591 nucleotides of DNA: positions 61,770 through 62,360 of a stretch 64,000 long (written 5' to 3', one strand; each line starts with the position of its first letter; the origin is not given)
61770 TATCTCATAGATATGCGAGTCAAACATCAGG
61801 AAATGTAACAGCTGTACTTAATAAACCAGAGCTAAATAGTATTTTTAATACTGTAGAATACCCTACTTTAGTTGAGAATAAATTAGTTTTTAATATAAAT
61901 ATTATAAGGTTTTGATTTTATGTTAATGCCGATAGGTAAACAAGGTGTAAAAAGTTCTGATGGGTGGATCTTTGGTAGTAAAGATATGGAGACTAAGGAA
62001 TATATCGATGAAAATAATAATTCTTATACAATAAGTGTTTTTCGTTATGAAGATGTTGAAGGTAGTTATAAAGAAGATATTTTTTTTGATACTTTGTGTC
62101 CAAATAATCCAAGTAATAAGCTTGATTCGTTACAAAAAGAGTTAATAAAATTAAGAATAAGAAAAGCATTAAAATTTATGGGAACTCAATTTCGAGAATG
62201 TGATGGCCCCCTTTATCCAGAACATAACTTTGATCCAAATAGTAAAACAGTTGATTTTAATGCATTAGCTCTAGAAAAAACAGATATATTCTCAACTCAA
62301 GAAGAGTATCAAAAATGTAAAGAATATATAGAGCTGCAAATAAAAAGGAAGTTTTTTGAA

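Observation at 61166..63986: Orphan toxin-tip/immunity cassette with a block-mosaic pattern pairing the toxin C-terminal half with the immunity N-terminal half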

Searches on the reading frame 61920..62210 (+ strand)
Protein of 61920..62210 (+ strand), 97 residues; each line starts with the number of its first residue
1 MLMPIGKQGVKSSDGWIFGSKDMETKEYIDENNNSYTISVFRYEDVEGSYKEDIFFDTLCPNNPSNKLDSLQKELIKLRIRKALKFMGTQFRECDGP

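Call 89: predict_structure(alignment_id=A8)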
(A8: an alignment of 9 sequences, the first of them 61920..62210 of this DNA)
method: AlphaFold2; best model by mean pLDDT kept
length: 97 residues; sequences in the alignment: 9
mean_pLDDT: 89.1   pTM: 0.71
mean pLDDT of the five models: 89.1, 88.8, 88.7, 87.0, 85.7
residues with pLDDT >= 90: 58; 70-90: 35; 50-70: 4; < 50: 0
segments of 3 or more residues with pLDDT < 50: none
pLDDT, mean of each block of 10 residues (from residue 1): 83 87 87 94 83 93 90 95 94 83
secondary structure, 60 per line:
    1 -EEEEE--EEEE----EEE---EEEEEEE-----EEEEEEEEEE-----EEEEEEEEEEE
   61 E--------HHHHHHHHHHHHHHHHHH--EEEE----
elements in order: E2-6 E9-12 E17-19 E23-29 E35-44 E50-61 H70-87 E90-93

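Call 91: fold_search(model_id=the predicted structure, library=pdb)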
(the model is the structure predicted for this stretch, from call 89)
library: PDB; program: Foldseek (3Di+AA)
matches with E <= 10: 488; with E <= 0.001: 0
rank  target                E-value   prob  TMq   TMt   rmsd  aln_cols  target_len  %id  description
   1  4g1e_B                2.4e-01  0.28  0.25  0.05  18.3        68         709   24  Crystal structure of integrin alpha V beta 3 with coil-coiled tag. (released 2012-12-12)
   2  3n8b_B                3.6e-01  0.41  0.31  0.38  11.8        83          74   12  Crystal Structure of Borrelia burgdorferi Pur-alpha (released 2010-10-06)
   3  3nm7_B                5.1e-01  0.54  0.34  0.42   9.8        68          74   10  Crystal Structure of Borrelia burgdorferi Pur-alpha (released 2010-10-06)
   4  3nm7_C                5.4e-01  0.44  0.31  0.38   9.4        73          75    7  Crystal Structure of Borrelia burgdorferi Pur-alpha (released 2010-10-06)
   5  2ff3_A                5.7e-01  0.63  0.42  0.34   6.7        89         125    7  Crystal structure of Gelsolin domain 1:N-wasp V2 motif hybrid in complex with actin (released 2006-03-21)
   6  4dte_A                6.4e-01  0.47  0.35  0.11  10.4        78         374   19  Crystal structure of zebrafish plasminogen activator inhibitor-1 (PAI-1) (released 2013-03-27)
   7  3nm7_D                6.4e-01  0.41  0.32  0.39   9.8        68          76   10  Crystal Structure of Borrelia burgdorferi Pur-alpha (released 2010-10-06)
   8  1t44_G                6.4e-01  0.38  0.37  0.28  11.9       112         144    8  Structural basis of actin sequestration by thymosin-B4: Implications for arp2/3 activation (released 2004-09-07)
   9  3a5l_S                6.4e-01  0.33  0.33  0.27  11.4        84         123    8  Crystal Structure of a Dictyostelium P109A Mg2+-Actin in Complex with Human Gelsolin Segment 1 (released 2010-10-27)
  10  4pkh_G                6.8e-01  0.35  0.36  0.27  12.1       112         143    7  Complex of ADP-actin With the N-terminal Actin-Binding Domain of Tropomodulin (released 2014-07-30)
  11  5ubo_S                7.2e-01  0.60  0.42  0.35   6.4        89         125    8  Mical-oxidized Actin complex with Gelsolin Segment 1 (released 2017-12-20)
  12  6i4m_G                7.2e-01  0.41  0.37  0.30   7.9        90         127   11  Crystal Structure of Plasmodium berghei actin II in the Mg-ADP state (released 2019-06-26)
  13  1v4t                  7.2e-01  0.12  0.21  0.09   7.7        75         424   15  Crystal structure of human glucokinase (released 2004-03-30)
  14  4pkh_E                7.6e-01  0.57  0.41  0.34   6.4        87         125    8  Complex of ADP-actin With the N-terminal Actin-Binding Domain of Tropomodulin (released 2014-07-30)
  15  1yag_G                7.6e-01  0.30  0.33  0.27  11.6        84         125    8  STRUCTURE OF THE YEAST ACTIN-HUMAN GELSOLIN SEGMENT 1 COMPLEX (released 1999-10-09)
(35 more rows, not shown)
